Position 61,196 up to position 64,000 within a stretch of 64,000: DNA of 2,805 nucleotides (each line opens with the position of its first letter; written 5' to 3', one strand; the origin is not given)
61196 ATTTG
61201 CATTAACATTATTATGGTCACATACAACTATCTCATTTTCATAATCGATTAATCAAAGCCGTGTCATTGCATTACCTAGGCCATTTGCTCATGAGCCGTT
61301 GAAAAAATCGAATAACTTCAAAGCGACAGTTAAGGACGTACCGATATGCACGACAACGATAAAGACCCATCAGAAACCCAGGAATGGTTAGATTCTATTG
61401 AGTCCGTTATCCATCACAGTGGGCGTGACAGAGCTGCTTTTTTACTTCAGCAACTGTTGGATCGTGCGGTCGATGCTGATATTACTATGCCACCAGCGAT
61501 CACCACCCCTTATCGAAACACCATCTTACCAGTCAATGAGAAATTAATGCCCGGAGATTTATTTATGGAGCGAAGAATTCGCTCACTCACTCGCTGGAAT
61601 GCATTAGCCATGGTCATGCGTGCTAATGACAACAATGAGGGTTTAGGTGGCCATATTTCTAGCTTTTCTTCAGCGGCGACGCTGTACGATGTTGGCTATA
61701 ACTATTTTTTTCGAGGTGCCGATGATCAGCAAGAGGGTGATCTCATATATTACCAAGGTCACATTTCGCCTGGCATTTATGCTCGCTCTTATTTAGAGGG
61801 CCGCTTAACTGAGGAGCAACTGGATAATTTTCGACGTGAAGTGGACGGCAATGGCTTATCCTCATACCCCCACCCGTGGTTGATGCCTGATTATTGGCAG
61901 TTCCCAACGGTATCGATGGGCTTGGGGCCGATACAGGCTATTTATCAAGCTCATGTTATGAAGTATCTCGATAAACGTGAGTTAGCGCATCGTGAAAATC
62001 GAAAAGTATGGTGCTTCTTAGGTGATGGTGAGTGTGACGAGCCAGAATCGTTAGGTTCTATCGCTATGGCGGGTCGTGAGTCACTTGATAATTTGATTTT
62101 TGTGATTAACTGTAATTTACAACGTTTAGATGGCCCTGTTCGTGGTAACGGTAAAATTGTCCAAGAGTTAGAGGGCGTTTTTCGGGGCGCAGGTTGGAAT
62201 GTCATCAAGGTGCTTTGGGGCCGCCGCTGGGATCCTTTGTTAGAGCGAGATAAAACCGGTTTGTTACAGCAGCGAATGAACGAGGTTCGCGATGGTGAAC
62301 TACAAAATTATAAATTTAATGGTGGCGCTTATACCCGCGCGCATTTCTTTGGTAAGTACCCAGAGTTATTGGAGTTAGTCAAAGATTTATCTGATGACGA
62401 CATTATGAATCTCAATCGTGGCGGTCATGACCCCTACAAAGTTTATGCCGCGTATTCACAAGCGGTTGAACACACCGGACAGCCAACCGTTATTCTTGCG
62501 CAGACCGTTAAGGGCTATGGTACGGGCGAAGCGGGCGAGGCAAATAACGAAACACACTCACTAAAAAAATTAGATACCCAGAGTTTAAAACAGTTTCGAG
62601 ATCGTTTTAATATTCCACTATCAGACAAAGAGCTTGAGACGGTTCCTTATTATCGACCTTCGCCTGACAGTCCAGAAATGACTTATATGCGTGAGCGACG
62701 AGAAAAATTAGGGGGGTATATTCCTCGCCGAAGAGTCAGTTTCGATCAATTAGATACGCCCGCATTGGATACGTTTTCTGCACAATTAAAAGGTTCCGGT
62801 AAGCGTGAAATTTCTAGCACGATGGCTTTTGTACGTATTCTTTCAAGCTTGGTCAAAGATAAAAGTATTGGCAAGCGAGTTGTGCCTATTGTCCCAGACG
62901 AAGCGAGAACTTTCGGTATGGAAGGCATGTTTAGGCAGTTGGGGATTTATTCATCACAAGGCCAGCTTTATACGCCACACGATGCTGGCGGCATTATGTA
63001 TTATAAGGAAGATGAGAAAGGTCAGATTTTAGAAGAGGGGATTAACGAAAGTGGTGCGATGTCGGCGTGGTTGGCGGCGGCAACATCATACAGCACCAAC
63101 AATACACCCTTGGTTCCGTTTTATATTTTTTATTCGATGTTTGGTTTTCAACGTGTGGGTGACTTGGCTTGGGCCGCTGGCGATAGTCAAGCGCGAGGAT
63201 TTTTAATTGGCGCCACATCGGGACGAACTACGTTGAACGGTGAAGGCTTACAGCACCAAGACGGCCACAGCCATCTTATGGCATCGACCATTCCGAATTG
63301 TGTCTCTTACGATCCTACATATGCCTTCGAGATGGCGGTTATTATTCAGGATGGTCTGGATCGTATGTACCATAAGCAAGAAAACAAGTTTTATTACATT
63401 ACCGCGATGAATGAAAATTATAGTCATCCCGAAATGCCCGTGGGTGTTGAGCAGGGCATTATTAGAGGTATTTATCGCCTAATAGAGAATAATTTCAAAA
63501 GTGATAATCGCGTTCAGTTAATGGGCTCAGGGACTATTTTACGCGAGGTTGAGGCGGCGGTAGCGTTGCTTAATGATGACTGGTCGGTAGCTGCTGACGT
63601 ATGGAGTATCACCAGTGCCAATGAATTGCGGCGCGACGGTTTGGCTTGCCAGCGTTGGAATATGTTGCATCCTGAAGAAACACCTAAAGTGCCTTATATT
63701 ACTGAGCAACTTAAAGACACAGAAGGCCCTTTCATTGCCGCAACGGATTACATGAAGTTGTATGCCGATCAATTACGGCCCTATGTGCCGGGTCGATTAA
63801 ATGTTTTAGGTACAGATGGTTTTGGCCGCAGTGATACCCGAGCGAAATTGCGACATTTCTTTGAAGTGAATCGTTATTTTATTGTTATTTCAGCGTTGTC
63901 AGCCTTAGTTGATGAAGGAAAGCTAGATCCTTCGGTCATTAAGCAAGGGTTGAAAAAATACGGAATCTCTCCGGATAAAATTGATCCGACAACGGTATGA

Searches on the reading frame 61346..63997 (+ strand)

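Call 36: search_protein_families(library=pfam, proteins=[window:61346-63997:+], max_evalue=0.00001)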
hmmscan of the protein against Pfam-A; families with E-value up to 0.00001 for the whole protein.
window:61346-63997:+ (884 aa): 3 families
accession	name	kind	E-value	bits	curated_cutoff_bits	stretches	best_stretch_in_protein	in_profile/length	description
PF17831.6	PDH_E1_M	-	8.3e-121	402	23.2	1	473-695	5-229/229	Pyruvate dehydrogenase E1 component middle domain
PF22613.1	Transketolase_C_1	-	5.4e-20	72.1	27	1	708-841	1-112/113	Transketolase-like TK C-terminal domain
PF00456.26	Transketolase_N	-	2e-12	47.2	22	1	134-289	59-213/334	Transketolase, thiamine diphosphate binding domain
